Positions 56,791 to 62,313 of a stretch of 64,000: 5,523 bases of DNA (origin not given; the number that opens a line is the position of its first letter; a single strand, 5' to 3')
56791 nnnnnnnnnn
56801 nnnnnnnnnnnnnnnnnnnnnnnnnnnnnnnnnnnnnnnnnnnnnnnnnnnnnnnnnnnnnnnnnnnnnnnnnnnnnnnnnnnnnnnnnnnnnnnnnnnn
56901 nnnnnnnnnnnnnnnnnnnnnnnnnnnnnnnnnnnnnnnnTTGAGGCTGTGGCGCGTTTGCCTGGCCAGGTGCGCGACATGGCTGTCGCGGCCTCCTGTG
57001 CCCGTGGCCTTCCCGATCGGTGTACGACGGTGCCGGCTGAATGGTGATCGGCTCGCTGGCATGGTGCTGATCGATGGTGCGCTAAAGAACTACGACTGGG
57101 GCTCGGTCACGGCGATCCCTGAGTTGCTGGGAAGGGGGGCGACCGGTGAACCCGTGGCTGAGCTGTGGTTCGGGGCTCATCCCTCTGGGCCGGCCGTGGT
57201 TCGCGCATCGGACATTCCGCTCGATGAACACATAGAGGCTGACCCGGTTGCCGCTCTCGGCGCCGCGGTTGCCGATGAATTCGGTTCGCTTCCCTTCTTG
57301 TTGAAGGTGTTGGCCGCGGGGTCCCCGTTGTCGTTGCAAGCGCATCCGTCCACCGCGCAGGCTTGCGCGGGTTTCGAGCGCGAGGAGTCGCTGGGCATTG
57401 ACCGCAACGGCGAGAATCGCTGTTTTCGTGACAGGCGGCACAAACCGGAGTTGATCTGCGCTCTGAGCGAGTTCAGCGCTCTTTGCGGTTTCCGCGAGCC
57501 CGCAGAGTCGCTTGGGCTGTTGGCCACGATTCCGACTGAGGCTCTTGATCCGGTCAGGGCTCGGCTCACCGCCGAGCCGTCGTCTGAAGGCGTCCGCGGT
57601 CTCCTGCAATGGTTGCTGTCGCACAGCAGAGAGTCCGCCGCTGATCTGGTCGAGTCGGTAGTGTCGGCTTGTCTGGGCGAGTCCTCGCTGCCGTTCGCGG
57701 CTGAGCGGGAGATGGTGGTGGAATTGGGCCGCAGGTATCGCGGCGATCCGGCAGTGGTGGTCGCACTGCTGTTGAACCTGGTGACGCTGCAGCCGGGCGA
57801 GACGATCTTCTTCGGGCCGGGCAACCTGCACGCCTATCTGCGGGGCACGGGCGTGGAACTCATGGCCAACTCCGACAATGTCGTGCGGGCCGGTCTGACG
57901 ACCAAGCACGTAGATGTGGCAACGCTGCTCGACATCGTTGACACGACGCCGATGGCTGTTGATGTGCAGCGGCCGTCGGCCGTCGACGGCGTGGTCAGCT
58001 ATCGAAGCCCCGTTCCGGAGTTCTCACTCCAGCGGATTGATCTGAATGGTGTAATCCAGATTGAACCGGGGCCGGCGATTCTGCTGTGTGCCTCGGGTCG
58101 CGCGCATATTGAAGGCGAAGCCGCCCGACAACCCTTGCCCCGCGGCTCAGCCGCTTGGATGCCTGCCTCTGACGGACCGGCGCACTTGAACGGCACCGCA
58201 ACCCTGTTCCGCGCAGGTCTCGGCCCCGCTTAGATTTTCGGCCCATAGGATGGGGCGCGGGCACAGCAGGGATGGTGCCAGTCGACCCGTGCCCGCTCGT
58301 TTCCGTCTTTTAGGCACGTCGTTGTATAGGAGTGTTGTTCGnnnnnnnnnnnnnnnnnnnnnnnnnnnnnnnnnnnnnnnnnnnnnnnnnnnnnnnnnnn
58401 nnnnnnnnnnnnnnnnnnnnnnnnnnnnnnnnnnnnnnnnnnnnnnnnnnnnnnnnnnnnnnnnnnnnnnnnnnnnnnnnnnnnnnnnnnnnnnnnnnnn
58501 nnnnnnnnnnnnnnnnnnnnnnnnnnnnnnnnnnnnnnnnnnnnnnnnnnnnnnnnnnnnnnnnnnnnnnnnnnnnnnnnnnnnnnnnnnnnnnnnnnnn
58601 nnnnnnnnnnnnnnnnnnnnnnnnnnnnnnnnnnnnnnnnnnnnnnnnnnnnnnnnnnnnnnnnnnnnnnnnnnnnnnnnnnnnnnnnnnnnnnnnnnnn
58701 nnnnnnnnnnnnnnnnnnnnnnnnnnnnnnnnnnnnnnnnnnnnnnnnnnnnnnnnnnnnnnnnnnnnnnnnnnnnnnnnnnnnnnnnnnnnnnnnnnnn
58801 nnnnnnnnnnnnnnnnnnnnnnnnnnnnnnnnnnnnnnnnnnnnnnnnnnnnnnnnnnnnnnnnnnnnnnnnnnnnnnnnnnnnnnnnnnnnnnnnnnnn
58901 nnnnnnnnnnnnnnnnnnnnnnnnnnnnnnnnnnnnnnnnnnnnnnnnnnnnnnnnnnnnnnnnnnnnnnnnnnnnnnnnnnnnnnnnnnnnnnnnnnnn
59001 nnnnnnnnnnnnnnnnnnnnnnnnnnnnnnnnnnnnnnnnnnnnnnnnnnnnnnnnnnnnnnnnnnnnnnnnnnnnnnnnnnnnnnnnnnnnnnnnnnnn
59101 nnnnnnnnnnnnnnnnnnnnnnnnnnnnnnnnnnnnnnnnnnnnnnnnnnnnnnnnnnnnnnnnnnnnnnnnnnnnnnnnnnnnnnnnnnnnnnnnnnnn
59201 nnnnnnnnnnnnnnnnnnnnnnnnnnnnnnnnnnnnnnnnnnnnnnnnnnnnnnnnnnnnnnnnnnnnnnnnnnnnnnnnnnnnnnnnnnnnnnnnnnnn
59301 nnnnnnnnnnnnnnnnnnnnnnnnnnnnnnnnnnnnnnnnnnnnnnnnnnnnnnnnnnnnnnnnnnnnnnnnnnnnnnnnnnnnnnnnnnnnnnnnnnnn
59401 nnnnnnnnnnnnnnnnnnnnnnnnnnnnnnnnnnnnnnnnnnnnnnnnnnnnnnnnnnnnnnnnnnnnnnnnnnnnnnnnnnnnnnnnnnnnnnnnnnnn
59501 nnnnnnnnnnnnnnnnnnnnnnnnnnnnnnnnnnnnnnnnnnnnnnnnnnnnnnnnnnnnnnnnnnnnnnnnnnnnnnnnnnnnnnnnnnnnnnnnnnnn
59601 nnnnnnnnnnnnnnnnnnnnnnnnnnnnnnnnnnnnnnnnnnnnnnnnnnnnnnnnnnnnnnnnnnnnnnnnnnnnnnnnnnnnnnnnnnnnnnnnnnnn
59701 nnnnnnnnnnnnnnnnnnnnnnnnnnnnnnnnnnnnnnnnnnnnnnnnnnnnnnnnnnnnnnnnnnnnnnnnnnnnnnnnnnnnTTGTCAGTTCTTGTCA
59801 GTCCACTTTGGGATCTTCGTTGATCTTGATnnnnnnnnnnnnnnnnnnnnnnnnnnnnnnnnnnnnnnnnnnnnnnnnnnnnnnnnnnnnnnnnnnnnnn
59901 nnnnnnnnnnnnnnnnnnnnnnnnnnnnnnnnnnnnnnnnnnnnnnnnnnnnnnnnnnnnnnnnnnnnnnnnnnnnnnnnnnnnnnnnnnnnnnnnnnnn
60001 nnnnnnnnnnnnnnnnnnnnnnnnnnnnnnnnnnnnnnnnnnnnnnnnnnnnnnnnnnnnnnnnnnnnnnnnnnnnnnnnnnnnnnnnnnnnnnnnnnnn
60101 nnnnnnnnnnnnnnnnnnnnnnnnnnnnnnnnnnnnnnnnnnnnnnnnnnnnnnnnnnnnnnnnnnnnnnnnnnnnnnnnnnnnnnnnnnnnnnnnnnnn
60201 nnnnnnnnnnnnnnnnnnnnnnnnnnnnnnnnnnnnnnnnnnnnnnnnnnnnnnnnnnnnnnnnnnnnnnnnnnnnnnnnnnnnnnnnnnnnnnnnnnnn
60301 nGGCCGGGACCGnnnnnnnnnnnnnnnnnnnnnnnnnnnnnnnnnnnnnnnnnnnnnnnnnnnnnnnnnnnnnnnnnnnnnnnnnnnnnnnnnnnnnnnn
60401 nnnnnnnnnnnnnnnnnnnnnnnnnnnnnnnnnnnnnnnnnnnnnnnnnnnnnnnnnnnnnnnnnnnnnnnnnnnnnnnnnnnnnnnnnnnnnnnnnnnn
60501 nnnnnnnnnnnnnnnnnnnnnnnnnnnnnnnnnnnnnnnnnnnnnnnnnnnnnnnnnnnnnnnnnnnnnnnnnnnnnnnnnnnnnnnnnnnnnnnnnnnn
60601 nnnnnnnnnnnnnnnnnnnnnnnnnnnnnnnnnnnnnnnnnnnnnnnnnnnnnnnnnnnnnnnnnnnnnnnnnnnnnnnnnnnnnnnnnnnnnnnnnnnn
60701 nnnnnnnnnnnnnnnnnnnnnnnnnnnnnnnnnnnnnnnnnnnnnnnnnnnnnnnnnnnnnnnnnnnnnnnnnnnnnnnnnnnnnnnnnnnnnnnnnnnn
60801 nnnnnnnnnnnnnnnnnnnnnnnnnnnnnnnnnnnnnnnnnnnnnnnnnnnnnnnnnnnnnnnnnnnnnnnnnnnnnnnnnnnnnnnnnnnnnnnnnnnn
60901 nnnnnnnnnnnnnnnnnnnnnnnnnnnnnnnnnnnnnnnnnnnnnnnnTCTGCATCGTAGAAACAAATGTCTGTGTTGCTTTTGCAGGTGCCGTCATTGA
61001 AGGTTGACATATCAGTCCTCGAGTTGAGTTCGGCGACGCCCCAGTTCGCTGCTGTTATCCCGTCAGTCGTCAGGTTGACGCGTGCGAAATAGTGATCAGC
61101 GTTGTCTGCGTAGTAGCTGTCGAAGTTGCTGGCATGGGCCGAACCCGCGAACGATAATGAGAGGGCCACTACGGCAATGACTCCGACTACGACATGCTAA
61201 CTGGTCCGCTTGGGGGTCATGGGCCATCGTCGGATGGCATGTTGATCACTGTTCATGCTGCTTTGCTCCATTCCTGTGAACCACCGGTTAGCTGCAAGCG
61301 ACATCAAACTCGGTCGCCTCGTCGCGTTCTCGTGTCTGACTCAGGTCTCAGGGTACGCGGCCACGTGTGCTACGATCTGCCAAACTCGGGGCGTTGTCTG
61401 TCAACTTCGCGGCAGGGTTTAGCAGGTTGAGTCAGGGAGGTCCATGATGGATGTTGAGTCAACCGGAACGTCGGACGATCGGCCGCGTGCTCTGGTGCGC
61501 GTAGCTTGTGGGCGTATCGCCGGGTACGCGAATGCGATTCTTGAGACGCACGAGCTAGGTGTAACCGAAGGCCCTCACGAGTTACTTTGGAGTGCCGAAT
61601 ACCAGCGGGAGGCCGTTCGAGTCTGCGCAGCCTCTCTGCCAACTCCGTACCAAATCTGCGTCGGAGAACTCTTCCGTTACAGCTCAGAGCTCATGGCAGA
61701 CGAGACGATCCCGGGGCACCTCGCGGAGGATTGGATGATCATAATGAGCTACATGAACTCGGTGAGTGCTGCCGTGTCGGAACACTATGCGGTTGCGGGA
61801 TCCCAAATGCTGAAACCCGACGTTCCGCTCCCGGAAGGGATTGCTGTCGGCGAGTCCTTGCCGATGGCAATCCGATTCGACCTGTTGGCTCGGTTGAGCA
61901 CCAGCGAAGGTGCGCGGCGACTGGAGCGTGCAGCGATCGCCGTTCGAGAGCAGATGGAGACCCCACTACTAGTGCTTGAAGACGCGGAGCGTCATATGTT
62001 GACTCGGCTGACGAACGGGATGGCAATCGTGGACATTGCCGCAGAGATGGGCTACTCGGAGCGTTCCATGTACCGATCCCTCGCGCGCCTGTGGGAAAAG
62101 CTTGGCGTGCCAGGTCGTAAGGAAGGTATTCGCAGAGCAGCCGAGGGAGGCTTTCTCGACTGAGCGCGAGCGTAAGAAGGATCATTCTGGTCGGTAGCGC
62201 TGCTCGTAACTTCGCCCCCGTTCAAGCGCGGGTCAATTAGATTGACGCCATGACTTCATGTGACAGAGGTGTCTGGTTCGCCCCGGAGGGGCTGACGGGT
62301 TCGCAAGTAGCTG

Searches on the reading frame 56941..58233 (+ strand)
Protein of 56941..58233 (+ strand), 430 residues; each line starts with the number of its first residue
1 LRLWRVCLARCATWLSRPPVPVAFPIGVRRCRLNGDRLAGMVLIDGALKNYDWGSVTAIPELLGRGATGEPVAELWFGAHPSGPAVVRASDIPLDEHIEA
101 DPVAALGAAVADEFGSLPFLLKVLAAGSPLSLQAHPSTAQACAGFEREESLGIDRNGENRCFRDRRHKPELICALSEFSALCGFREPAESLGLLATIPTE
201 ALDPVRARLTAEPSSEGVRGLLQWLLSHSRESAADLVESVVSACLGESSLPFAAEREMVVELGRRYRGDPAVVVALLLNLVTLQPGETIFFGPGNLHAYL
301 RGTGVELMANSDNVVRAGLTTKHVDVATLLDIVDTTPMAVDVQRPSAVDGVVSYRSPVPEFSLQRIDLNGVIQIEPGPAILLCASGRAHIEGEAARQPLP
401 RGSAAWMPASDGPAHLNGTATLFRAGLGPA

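Call 10: search_protein_families(library=pfam, proteins=[window:56941-58233:+], max_evalue=0.001)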
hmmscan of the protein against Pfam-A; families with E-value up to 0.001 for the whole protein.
window:56941-58233:+ (430 aa): 2 families
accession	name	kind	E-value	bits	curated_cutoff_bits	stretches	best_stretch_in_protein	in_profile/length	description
PF20511.4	PMI_typeI_cat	-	1.2e-25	90.7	22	1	44-185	4-141/143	Phosphomannose isomerase type I, catalytic domain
PF21621.3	MPI_cupin_dom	-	4.7e-05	23.7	27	1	358-424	8-76/79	Mannose-6-phosphate isomerase, cupin domain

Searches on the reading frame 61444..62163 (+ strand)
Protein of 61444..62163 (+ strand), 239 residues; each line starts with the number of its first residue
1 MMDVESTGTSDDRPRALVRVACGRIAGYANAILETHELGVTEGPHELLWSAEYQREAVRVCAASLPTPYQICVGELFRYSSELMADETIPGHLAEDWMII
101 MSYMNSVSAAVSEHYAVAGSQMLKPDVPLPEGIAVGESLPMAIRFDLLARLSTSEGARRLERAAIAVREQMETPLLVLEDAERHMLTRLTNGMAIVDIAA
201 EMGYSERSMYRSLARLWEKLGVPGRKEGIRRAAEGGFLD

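Call 10: search_protein_families(library=pfam, proteins=[window:61444-62163:+], max_evalue=0.001)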
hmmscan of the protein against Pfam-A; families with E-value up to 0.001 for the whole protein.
window:61444-62163:+ (239 aa): 1 family
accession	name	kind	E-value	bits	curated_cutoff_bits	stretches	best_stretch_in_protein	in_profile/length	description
PF00196.25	GerE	-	3.5e-05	23.8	23.5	1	182-231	7-56/57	Bacterial regulatory proteins, luxR family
